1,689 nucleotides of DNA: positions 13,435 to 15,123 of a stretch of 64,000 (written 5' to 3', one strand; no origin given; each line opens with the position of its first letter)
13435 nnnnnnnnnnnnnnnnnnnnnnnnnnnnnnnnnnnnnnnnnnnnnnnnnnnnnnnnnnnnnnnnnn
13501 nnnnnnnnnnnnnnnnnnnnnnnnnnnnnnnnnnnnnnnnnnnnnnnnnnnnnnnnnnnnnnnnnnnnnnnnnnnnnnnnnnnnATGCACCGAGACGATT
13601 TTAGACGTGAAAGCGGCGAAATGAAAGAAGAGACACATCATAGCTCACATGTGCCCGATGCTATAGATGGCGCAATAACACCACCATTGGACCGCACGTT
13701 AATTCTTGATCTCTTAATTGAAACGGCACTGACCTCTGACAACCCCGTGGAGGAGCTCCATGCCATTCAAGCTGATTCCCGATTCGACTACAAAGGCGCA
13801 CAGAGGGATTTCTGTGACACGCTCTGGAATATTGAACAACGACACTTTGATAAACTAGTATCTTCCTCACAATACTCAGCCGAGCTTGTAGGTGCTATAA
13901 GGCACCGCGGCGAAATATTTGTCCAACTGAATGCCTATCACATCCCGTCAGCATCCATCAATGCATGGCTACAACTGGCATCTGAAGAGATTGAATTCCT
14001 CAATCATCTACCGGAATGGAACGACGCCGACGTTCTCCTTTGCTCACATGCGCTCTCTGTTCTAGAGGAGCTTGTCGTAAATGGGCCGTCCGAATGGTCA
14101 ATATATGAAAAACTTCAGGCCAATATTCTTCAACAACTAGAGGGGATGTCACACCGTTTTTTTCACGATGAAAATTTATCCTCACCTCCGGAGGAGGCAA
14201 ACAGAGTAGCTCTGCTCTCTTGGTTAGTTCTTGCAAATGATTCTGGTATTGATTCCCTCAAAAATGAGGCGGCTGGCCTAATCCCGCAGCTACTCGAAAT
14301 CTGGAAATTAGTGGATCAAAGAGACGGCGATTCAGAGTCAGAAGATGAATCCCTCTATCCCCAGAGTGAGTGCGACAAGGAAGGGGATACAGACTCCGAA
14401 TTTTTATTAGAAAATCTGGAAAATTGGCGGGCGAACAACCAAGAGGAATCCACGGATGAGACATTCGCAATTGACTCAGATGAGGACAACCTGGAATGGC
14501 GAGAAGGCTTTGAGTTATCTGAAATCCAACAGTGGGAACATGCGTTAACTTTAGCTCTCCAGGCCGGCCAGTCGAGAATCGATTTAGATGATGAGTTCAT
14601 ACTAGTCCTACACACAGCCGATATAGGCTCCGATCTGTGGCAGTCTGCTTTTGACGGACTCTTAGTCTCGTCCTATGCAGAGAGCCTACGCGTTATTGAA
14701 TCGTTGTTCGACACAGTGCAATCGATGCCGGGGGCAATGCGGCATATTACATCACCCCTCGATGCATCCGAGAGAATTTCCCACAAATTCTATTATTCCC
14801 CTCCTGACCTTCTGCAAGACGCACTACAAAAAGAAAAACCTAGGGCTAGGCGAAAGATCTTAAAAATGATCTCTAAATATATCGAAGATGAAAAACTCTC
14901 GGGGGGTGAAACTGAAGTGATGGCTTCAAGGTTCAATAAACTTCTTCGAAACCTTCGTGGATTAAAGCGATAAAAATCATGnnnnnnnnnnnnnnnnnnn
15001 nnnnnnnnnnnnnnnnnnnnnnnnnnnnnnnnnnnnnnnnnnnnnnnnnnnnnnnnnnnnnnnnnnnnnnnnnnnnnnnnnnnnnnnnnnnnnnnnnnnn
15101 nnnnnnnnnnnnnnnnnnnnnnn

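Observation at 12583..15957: Patch of uncharacterised genes between housekeeping genes and SNF2 helicase no. 1: small RBS/terminator-bounded ORF, acidic 462-aa protein, membrane protein, Cys-containing lipoprotein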

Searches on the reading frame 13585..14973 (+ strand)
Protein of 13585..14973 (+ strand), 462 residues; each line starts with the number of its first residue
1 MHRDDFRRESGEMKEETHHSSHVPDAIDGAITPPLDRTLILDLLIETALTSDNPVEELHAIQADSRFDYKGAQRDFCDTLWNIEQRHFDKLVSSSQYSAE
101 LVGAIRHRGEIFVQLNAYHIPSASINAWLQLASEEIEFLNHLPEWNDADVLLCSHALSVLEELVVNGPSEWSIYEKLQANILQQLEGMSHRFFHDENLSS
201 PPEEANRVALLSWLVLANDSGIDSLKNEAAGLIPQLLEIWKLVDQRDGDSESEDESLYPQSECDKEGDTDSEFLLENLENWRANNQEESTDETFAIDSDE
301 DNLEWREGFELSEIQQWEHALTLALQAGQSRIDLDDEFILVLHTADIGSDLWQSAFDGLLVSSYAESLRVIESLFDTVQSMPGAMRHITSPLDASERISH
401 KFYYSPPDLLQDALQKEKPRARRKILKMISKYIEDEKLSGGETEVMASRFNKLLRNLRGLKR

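Call 6: search_protein_families(library=pfam, proteins=[window:13585-14973:+], max_evalue=0.1)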
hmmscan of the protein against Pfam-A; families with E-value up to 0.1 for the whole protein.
window:13585-14973:+ (462 aa): 0 families

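Call 8: find_encoding_contigs(protein=window:13585-14973:+, flank=10000, max_places=6)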
Protein window:13585-14973:+ (462 aa): 1 contig read that carries it; 1 place shown.
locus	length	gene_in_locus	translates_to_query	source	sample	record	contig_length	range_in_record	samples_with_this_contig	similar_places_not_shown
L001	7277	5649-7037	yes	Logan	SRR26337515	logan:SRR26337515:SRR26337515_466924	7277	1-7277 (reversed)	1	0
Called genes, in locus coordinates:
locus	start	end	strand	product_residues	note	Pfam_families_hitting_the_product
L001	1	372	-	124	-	?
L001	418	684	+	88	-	PF24731:DUF7683 (weak)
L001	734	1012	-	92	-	PF07311:Dodecin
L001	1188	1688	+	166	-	PF04972:BON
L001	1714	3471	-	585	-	PF02771:Acyl-CoA_dh_N, PF02770:Acyl-CoA_dh_M, PF00441:Acyl-CoA_dh_1, PF08028:Acyl-CoA_dh_2, PF21343:ACAD9-ACADV_C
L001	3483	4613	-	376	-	PF09752:ABHD18 (faint), PF00561:Abhydrolase_1 (faint)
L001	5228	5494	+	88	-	-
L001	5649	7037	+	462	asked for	-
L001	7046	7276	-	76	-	?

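Call 9: find_homologous_proteins(query=window:13585-14973:+)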
Query window:13585-14973:+ (462 aa): 6 proteins with E <= 0.001 among 8000 candidates.
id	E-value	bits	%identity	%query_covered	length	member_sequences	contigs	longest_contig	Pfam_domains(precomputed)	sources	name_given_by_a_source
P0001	0.0e+0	1030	100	100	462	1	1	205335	-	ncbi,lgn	-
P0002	6.3e-200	683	67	100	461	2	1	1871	-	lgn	-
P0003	2.6e-195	668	66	100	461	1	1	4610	-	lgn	-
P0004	2.1e-184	632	63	100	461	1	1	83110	-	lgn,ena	-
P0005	5.5e-78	281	36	95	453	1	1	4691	-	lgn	-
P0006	1.2e-74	270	35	93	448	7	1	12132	-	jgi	jgi:hypothetical protein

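Call 10: find_encoding_contigs(protein=P0004, flank=10000, max_places=3)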
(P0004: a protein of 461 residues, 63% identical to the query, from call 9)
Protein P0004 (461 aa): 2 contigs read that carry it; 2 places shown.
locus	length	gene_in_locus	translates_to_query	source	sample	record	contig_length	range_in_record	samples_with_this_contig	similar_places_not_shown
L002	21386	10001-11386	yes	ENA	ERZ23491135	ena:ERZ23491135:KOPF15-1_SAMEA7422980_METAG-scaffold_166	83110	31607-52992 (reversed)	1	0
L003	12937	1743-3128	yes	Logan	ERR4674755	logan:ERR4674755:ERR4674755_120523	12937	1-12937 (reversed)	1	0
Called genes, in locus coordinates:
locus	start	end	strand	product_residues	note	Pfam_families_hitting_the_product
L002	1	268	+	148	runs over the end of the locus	PF20297:MSSS, PF01713:Smr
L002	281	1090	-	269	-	PF00899:ThiF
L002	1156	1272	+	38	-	-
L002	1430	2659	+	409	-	PF00890:FAD_binding_2, PF01266:DAO (weak), PF01494:FAD_binding_3 (weak), PF01593:Amino_oxidase, PF01946:Thi4 (weak), PF03486:HI0933_like (weak), PF07992:Pyr_redox_2 (weak), PF13450:NAD_binding_8, +1 more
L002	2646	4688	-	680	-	PF02922:CBM_48 (weak), PF00128:Alpha-amylase, PF02806:Alpha-amylase_C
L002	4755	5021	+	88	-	-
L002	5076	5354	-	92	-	PF07311:Dodecin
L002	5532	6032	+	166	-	PF04972:BON (weak)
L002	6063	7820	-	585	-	PF02771:Acyl-CoA_dh_N, PF02770:Acyl-CoA_dh_M, PF00441:Acyl-CoA_dh_1, PF08028:Acyl-CoA_dh_2, PF21343:ACAD9-ACADV_C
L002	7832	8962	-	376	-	PF09752:ABHD18 (faint), PF00561:Abhydrolase_1 (faint)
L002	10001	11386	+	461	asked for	-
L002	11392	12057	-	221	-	-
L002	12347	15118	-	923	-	PF00176:SNF2-rel_dom, PF00270:DEAD (weak), PF04851:ResIII (faint), PF00271:Helicase_C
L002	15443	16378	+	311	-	PF00005:ABC_tran, PF08402:TOBE_2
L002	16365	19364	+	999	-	PF00528:BPD_transp_1, PF01547:SBP_bac_1 (weak), PF13416:SBP_bac_8, PF13343:SBP_bac_6, PF13531:SBP_bac_11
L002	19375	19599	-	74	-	-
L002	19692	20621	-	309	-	PF01464:SLT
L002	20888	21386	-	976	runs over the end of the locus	PF00176:SNF2-rel_dom, PF00271:Helicase_C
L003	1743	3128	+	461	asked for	-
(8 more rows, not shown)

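Call 11: find_encoding_contigs(protein=P0006, flank=10000, max_places=3)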
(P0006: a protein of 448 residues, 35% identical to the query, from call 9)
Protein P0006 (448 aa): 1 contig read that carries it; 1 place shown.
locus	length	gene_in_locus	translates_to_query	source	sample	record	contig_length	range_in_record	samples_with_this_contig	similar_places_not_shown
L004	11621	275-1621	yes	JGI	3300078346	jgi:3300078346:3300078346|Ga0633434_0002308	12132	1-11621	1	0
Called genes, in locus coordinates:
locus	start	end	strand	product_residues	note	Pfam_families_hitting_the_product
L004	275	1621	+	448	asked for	-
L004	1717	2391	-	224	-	-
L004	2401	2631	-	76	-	-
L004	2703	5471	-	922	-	PF00176:SNF2-rel_dom, PF04851:ResIII (faint), PF00271:Helicase_C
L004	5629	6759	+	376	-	PF00005:ABC_tran, PF13304:AAA_21 (faint)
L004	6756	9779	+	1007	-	PF00528:BPD_transp_1, PF13416:SBP_bac_8, PF13531:SBP_bac_11, PF13343:SBP_bac_6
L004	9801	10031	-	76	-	-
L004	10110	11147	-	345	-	PF01464:SLT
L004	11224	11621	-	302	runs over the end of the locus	?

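Call 12: find_encoding_contigs(protein=P0005, flank=10000, max_places=3)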
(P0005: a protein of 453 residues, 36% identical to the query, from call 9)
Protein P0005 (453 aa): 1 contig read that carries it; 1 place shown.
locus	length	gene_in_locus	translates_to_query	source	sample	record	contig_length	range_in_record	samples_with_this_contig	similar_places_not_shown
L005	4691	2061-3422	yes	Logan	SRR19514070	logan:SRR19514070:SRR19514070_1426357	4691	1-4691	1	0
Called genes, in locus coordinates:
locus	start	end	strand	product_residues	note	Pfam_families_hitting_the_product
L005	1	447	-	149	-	?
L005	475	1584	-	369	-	PF09752:ABHD18 (faint), PF00561:Abhydrolase_1 (faint)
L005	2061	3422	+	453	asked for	-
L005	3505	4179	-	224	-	-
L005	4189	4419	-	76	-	-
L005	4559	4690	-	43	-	?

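Call 13: find_encoding_contigs(protein=P0003, flank=10000, max_places=3)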
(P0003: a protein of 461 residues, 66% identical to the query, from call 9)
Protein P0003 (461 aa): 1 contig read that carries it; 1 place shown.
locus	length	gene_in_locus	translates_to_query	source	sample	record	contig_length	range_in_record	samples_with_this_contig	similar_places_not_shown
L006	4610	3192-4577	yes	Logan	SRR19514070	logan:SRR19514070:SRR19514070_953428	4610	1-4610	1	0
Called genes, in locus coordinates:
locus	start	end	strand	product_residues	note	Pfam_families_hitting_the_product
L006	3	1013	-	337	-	?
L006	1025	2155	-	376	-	PF09752:ABHD18 (faint), PF00561:Abhydrolase_1 (faint)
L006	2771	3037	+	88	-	-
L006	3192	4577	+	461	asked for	-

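Call 14: find_encoding_contigs(protein=P0002, flank=10000, max_places=3)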
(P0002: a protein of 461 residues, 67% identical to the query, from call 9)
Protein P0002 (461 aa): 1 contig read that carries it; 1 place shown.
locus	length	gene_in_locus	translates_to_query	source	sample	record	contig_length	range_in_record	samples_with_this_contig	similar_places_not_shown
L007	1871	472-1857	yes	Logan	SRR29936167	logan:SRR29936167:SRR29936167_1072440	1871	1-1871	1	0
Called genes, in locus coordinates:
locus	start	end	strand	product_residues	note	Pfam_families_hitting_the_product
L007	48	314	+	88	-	-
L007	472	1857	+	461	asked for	-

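Call 16: find_related_loci(query=A1, collection=genome_contigs, flank=10000)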
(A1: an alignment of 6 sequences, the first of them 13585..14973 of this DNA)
Query A1 (462 aa) in genome_contigs; peptide patterns used: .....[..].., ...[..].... (x = any residue, [..] = any of these).
89 stretches matched a pattern, but none encodes a relative of the query by tblastn (E <= 1e-3).

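Call 32: search_protein_representatives(alignment_id=A1)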
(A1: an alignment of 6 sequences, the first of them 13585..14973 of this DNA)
Query: 6 sequences, 460 profile positions. Proteins with E-value up to 0.001 (for the whole library): 22; up to 1e-10: 14; up to 1e-30: 3. The best 22 are listed.
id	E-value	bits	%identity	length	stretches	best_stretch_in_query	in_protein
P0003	1.7e-249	844.5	-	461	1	1-460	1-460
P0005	3.6e-217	737.9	-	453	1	17-460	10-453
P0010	2.0e-84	300.3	-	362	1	101-454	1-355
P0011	5.8e-27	110.9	-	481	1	32-458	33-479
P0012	1.5e-25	106.3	-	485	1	40-452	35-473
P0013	6.6e-24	100.8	-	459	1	28-447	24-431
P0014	6.1e-22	94.3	-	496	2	126-458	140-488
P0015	6.8e-21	90.9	-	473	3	27-114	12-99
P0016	1.5e-19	86.4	-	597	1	42-254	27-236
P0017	6.6e-19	84.3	-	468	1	32-451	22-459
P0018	1.3e-18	83.3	-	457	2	127-458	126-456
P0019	1.5e-16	76.5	-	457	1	32-458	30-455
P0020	1.1e-14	70.4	-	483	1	18-458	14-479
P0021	3.9e-14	68.6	-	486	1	39-246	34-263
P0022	2.3e-10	56.1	-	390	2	35-163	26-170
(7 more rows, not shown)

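Call 35: find_encoding_contigs(protein=P0011, flank=8000, max_places=3)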
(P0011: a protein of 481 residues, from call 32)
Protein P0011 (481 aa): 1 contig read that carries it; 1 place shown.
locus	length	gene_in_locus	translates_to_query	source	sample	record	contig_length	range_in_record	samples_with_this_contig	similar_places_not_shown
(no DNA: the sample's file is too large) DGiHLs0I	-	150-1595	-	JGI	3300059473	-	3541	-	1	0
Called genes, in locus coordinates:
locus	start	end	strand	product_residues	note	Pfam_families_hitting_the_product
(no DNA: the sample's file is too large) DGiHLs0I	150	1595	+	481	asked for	-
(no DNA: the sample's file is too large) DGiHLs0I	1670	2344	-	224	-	-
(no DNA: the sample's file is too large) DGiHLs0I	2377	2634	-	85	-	-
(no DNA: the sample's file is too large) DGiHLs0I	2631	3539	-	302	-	?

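Call 36: find_encoding_contigs(protein=P0012, flank=10000, max_places=3)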
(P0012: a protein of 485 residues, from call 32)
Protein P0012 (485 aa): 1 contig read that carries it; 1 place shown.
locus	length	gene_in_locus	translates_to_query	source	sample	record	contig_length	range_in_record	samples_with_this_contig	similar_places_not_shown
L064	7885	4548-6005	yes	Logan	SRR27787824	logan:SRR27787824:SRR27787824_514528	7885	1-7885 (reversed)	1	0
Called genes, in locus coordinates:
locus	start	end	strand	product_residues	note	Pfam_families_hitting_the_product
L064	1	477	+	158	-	?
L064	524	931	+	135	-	PF00861:Ribosomal_L18p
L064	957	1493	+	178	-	PF00333:Ribosomal_S5, PF03719:Ribosomal_S5_C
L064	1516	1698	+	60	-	PF00327:Ribosomal_L30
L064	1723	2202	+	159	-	PF00828:Ribosomal_L27A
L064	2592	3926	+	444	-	PF00344:SecY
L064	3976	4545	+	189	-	PF00406:ADK, PF13207:AAA_17, PF17213:Hydin_ADK (faint)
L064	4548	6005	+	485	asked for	-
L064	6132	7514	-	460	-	PF00753:Lactamase_B, PF23023:Anti-Pycsar_Apyc1 (faint), PF12706:Lactamase_B_2, PF16661:Lactamase_B_6 (weak), PF10996:Beta-Casp, PF07521:RMMBL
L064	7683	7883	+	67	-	?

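Call 37: find_encoding_contigs(protein=P0017, flank=10000, max_places=3)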
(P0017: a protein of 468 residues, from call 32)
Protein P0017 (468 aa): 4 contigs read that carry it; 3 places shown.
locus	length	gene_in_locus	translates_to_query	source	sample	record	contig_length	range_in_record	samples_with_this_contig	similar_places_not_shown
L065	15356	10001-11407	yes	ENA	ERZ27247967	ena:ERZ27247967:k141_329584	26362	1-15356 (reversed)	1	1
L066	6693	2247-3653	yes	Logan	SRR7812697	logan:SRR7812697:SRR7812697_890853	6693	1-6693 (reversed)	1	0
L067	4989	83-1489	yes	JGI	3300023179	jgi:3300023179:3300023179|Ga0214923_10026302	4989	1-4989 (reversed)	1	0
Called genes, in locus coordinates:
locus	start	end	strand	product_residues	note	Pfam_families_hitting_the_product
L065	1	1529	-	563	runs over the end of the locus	PF13510:Fer2_4, PF10588:NADH-G_4Fe-4S_3, PF22117:Fer4_Nqo3, PF04879:Molybdop_Fe4S4, PF22151:Fer4_NDSU1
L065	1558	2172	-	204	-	PF01257:2Fe-2S_thioredx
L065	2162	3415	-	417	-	PF00346:Complex1_49kDa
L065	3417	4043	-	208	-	PF00329:Complex1_30kDa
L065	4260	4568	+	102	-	-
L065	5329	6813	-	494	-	PF00324:AA_permease, PF13520:AA_permease_2, PF13906:AA_permease_C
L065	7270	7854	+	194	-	PF04542:Sigma70_r2, PF08281:Sigma70_r4_2, PF04545:Sigma70_r4 (weak)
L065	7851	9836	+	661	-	PF12450:vWF_A, PF00092:VWA, PF13519:VWA_2, PF13768:VWA_3, PF12034:YfbK_C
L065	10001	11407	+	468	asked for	-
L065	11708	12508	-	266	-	PF01610:DDE_Tnp_ISL3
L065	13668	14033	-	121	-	PF01609:DDE_Tnp_1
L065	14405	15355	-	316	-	?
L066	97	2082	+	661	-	PF12450:vWF_A, PF00092:VWA, PF13519:VWA_2, PF13768:VWA_3, PF12034:YfbK_C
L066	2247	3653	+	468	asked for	-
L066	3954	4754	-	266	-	PF01610:DDE_Tnp_ISL3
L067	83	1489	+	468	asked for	-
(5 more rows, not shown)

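Call 38: predict_structure(alignment_id=A1)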
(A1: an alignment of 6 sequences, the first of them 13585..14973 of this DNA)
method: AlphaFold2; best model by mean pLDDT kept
length: 462 residues; sequences in the alignment: 6
mean_pLDDT: 75.1   pTM: 0.72
mean pLDDT of the five models: 75.1, 74.3, 73.3, 72.9, 71.8
residues with pLDDT >= 90: 187; 70-90: 142; 50-70: 36; < 50: 97
segments of 3 or more residues with pLDDT < 50: 1-33, 250-311
pLDDT, mean of each block of 10 residues (from residue 1): 30 28 35 65 92 86 80 84 93 92 78 63 86 94 89 91 84 86 92 70 84 93 92 91 65 33 28 37 35 27 32 83 91 90 90 94 93 90 90 89 91 93 93 74 80 83 44
secondary structure, 60 per line:
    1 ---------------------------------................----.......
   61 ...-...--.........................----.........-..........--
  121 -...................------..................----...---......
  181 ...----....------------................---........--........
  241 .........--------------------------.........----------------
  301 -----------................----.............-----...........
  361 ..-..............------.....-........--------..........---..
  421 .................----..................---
elements in order: H34-49 H54-63 H70-94 H99-107 H109-118 H122-140 H147-164 H175-183 H188-191 H204-219 H223-230 H233-249 H276-284 H312-327 H332-344 H350-362 H364-377 H384-388 H390-397 H406-415 H419-437 H442-459

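Call 50: search_solved_structures(query=A1, max_evalue=1)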
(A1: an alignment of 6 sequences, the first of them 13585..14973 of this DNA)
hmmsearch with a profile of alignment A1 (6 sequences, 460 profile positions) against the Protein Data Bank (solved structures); distinct sequences matched with E-value up to 1: 0.

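Call 73: search_protein_families(library=padloc, proteins=[window:13585-14973:+], max_evalue=0.01)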
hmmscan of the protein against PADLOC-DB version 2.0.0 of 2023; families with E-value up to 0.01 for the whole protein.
window:13585-14973:+ (462 aa): 0 families

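Call 74: search_protein_families(library=ncbifam, proteins=[window:13585-14973:+], max_evalue=0.01)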
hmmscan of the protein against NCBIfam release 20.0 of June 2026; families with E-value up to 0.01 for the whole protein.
window:13585-14973:+ (462 aa): 0 families

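Call 75: search_protein_families(library=phrogs, proteins=[window:13585-14973:+], max_evalue=0.01)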
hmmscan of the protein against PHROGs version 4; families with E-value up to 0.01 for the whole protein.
window:13585-14973:+ (462 aa): 0 families

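Call 96: find_encoding_contigs(protein=P0019, flank=8000, max_places=3)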
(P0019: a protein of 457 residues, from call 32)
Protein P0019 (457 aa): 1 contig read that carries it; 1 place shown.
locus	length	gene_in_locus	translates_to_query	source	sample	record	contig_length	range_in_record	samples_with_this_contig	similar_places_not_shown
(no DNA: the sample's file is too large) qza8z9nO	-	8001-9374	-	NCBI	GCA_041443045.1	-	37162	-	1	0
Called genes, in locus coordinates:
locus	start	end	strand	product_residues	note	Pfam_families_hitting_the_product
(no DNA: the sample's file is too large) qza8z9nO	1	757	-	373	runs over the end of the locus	PF09752:ABHD18 (weak)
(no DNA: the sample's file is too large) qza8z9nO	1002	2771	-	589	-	PF00664:ABC_membrane, PF00005:ABC_tran, PF02463:SMC_N (faint)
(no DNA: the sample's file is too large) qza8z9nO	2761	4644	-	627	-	PF00664:ABC_membrane, PF00005:ABC_tran, PF02463:SMC_N (faint)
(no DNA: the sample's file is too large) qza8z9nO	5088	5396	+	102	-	-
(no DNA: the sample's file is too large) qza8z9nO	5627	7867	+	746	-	PF01734:Patatin, PF01103:Omp85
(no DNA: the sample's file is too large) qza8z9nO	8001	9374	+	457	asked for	-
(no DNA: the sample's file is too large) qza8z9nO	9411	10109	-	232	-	-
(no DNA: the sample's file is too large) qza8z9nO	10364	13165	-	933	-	PF00176:SNF2-rel_dom, PF00270:DEAD (weak), PF00271:Helicase_C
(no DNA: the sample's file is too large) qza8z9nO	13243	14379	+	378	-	PF00005:ABC_tran, PF13304:AAA_21 (faint), PF08402:TOBE_2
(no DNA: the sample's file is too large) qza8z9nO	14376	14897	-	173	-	-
